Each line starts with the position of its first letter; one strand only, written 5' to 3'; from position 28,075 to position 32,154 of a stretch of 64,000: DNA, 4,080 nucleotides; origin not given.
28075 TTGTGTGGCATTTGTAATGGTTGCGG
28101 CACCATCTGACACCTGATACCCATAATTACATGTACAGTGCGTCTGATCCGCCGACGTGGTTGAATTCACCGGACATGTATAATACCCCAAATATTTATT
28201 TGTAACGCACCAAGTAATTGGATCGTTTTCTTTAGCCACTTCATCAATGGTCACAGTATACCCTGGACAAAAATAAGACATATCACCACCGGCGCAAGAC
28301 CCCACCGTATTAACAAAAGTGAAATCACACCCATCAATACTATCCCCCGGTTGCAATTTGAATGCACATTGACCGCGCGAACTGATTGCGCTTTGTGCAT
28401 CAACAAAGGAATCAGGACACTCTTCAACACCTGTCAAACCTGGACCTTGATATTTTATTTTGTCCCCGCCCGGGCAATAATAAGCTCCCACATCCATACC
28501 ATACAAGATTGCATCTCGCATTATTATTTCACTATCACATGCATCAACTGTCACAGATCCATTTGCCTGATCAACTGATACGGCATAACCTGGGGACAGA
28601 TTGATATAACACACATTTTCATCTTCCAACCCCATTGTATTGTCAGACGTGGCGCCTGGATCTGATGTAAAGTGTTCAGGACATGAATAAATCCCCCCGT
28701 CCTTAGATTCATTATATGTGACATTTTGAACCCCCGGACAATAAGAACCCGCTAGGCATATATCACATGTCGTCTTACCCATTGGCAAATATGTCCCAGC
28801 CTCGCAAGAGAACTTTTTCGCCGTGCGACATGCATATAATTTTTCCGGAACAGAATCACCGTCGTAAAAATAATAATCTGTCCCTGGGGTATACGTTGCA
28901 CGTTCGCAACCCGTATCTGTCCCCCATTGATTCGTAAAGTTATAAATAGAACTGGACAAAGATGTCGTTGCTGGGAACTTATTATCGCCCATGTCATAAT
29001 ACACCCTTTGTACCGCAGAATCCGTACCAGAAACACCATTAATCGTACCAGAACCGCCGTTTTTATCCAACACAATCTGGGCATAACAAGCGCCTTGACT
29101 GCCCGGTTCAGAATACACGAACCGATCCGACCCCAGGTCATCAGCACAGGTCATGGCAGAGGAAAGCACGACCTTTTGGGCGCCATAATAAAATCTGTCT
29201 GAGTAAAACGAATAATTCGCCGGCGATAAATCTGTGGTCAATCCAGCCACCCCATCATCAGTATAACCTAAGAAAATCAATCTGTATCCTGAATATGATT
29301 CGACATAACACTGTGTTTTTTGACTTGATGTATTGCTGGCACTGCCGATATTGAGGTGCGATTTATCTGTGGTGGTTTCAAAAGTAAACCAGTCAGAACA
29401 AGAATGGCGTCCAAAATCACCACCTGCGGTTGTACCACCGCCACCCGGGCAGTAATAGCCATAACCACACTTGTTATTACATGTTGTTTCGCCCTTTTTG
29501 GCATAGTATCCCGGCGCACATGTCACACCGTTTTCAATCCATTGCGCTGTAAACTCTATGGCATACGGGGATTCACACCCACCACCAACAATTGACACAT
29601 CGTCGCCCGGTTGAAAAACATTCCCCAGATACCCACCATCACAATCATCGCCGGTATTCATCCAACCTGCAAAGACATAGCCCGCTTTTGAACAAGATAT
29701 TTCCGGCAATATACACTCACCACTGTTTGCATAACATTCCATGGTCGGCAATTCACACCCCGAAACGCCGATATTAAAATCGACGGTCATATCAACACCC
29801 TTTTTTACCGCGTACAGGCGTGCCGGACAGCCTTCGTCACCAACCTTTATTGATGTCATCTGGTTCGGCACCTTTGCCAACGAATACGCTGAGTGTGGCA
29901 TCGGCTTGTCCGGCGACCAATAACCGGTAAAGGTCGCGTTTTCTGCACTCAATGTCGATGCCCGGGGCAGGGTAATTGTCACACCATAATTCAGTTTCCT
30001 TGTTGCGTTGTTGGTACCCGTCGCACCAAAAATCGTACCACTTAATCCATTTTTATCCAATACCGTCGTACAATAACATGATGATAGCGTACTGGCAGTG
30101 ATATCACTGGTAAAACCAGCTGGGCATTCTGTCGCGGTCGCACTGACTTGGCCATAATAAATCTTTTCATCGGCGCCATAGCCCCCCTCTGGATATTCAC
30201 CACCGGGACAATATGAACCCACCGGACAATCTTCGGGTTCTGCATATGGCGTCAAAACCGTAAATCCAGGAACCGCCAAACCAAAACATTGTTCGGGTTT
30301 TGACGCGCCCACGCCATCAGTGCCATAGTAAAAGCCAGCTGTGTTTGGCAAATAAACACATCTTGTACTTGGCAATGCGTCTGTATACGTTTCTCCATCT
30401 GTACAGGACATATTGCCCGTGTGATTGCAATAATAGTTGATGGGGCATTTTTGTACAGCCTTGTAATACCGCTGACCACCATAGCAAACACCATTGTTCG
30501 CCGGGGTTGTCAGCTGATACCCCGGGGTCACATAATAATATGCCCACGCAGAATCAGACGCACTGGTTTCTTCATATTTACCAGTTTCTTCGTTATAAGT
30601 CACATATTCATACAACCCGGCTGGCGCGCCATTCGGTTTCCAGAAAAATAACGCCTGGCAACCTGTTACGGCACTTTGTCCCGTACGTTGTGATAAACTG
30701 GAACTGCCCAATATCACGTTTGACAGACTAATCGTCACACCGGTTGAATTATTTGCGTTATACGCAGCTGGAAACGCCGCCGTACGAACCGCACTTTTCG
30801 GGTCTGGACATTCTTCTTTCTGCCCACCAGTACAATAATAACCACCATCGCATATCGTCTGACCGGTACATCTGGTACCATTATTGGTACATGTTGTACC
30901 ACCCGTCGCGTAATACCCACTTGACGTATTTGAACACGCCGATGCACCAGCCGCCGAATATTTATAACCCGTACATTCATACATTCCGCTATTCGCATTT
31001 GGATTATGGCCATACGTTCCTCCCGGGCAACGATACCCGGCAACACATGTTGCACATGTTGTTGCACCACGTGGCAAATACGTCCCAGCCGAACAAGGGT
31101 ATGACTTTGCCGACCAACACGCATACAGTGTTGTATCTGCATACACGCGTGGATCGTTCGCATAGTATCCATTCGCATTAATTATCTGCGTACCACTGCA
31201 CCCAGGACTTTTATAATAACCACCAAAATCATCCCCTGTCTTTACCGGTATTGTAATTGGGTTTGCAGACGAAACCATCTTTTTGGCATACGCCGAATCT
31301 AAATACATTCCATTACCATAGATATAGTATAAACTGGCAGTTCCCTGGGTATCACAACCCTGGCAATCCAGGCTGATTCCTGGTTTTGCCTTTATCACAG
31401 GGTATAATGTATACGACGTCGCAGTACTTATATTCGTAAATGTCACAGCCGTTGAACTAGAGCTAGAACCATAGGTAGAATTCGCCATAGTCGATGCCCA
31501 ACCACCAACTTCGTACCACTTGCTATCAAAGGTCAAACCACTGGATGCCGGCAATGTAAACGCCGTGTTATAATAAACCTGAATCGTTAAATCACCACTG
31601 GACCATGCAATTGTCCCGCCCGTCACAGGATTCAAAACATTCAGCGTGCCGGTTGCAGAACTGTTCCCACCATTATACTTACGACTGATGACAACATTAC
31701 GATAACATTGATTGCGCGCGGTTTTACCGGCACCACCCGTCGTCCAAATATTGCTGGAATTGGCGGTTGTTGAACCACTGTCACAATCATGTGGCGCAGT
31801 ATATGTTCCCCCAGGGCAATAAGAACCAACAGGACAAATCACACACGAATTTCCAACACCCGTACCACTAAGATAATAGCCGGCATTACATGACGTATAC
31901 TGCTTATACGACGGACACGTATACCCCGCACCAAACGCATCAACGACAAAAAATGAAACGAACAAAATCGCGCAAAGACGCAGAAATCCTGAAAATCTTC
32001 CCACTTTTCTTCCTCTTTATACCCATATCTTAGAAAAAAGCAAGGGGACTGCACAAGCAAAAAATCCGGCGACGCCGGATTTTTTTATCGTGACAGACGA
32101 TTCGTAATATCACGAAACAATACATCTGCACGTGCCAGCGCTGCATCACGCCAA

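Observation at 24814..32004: Giant 2,396-aa cysteine-rich secreted mosaic protein occupying 11% of the window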

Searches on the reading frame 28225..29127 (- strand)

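Call 19: search_protein_families(library=pfam, max_evalue=10, proteins=[window:28225-29127:-])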
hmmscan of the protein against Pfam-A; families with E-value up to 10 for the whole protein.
seq(301 aa): 2 families
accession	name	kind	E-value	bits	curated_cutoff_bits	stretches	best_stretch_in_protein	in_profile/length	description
PF17160.9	DUF5124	-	0.18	13.1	27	1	135-156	10-31/100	Domain of unknown function (DUF5124)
PF07699.19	Ephrin_rec_like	-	5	7.4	23.1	1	111-136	1-26/48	Tyrosine-protein kinase ephrin type A/B receptor-like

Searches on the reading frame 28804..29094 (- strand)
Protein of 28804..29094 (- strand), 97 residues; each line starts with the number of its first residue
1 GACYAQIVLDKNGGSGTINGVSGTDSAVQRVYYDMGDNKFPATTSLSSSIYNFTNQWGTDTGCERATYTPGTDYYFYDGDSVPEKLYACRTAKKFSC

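Call 61: search_protein_families(library=ncbifam, max_evalue=10, proteins=[window:28804-29094:-])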
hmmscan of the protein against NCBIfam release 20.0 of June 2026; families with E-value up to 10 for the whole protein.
seq(97 aa): 2 families
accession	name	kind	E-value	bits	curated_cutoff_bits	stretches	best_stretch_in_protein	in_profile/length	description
TIGR04044.1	MSMEG_0572_fam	equivalog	0.089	12.5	109.85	1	23-64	72-113/159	MSMEG_0572/Sll0783 family nitrogen starvation response protein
NF006152.0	PRK08296.1-4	equivalog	0.15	10.4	723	1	48-91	19-60/609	hypothetical protein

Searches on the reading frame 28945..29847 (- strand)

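Call 19: search_protein_families(library=pfam, max_evalue=10, proteins=[window:28945-29847:-])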
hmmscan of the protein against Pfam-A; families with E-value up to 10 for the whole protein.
seq(301 aa): 2 families
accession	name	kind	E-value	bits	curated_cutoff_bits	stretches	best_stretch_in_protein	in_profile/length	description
PF09479.16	Flg_new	-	0.053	14.1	27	1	40-64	17-40/65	Listeria-Bacteroides repeat domain (List_Bact_rpt)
PF12861.13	zf-ANAPC11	-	0.99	9.9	25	1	78-106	19-47/65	Anaphase-promoting complex subunit 11 RING-H2 finger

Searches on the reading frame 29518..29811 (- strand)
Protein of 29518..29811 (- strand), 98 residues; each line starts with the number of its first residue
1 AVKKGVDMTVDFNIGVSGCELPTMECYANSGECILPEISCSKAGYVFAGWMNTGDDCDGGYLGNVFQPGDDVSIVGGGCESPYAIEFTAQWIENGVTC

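Call 61: search_protein_families(library=ncbifam, max_evalue=10, proteins=[window:29518-29811:-])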
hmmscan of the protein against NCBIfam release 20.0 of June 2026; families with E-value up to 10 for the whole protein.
seq(98 aa): 1 family
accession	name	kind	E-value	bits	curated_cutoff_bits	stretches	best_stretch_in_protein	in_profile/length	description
TIGR02543.1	List_Bact_rpt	repeat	3.3e-05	24.1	20.95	1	41-92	2-41/44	TIGR02543 family repeat protein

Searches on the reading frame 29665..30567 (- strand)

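Call 19: search_protein_families(library=pfam, max_evalue=10, proteins=[window:29665-30567:-])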
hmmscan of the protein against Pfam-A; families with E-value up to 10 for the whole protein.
seq(301 aa): 1 family
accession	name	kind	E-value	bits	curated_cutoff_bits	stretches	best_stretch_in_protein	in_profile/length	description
PF05167.17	DUF711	-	0.26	10.4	25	1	221-277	267-327/413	Uncharacterised ACR (DUF711)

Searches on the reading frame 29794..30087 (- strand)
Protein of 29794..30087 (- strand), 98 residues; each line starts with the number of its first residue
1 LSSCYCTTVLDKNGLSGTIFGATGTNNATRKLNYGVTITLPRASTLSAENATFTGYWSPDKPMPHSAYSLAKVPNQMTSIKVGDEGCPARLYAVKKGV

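Call 61: search_protein_families(library=ncbifam, max_evalue=10, proteins=[window:29794-30087:-])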
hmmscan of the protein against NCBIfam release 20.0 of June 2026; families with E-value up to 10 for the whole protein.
seq(98 aa): 1 family
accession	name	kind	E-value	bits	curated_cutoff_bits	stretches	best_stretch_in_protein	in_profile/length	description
NF058661.1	cispen_AMP_AmcH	equivalog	0.046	12.2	370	1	32-74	272-314/458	adenylate-forming 2-oxoglutaryl-ACP ligase AmcH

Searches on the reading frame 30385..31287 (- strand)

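Call 19: search_protein_families(library=pfam, max_evalue=10, proteins=[window:30385-31287:-])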
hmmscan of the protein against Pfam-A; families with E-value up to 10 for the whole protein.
seq(301 aa): 3 families
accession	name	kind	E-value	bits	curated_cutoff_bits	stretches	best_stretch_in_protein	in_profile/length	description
PF03898.19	TNV_CP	-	0.06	13.1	30.8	1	171-207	32-68/198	Satellite tobacco necrosis virus coat protein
PF23021.3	6TM_2nd_PGAP2IP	-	0.12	12.6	27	1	48-86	22-60/181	PGAP2IP, second transmembrane domain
PF19590.4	TrbL_3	-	0.58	9.4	23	1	71-144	292-365/379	TrbL/VirB6 plasmid conjugal transfer like protein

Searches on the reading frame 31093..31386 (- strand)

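Call 61: search_protein_families(library=ncbifam, max_evalue=10, proteins=[window:31093-31386:-])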
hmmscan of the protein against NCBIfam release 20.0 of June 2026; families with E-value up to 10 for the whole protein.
seq(98 aa): 1 family
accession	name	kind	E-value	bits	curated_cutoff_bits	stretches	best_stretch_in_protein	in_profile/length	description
TIGR02543.1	List_Bact_rpt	repeat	0.55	10.6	20.95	1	47-94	1-43/44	TIGR02543 family repeat protein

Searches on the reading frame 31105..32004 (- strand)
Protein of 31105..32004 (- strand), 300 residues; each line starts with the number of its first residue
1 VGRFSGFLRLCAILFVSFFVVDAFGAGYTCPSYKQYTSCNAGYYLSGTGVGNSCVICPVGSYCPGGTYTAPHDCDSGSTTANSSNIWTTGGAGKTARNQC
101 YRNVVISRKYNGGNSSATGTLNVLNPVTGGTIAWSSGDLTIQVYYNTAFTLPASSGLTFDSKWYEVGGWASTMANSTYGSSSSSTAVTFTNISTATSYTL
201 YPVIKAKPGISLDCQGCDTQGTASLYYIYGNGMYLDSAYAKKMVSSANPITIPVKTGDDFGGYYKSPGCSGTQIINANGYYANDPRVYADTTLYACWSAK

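Call 19: search_protein_families(library=pfam, max_evalue=10, proteins=[window:31105-32004:-])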
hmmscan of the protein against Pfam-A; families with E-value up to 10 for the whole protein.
seq(300 aa): 1 family
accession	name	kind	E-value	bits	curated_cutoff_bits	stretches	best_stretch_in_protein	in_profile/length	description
PF24634.1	DUF7631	-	0.005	17.7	27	1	52-67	4-19/50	Domain of unknown function (DUF7631)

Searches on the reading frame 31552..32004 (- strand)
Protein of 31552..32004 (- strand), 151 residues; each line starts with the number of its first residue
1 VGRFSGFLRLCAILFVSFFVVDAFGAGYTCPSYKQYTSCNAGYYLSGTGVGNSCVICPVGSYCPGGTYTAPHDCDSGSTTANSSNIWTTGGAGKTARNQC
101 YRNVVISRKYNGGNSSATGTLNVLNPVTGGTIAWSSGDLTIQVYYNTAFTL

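Call 83: find_related_loci(query=window:31552-32004:-, collection=metagenome_contigs, flank=10000)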
Query seq(151 aa) (151 aa) in metagenome_contigs; peptide patterns used: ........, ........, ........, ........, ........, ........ (x = any residue, [..] = any of these).
171 stretches matched a pattern, but none encodes a relative of the query by tblastn (E <= 1e-3).
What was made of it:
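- Tried and rejected: A metagenome_contigs scan with aa 1-151, meant to fetch more alleles of this species, returned 171 pattern hits but none confirmed (call 83).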
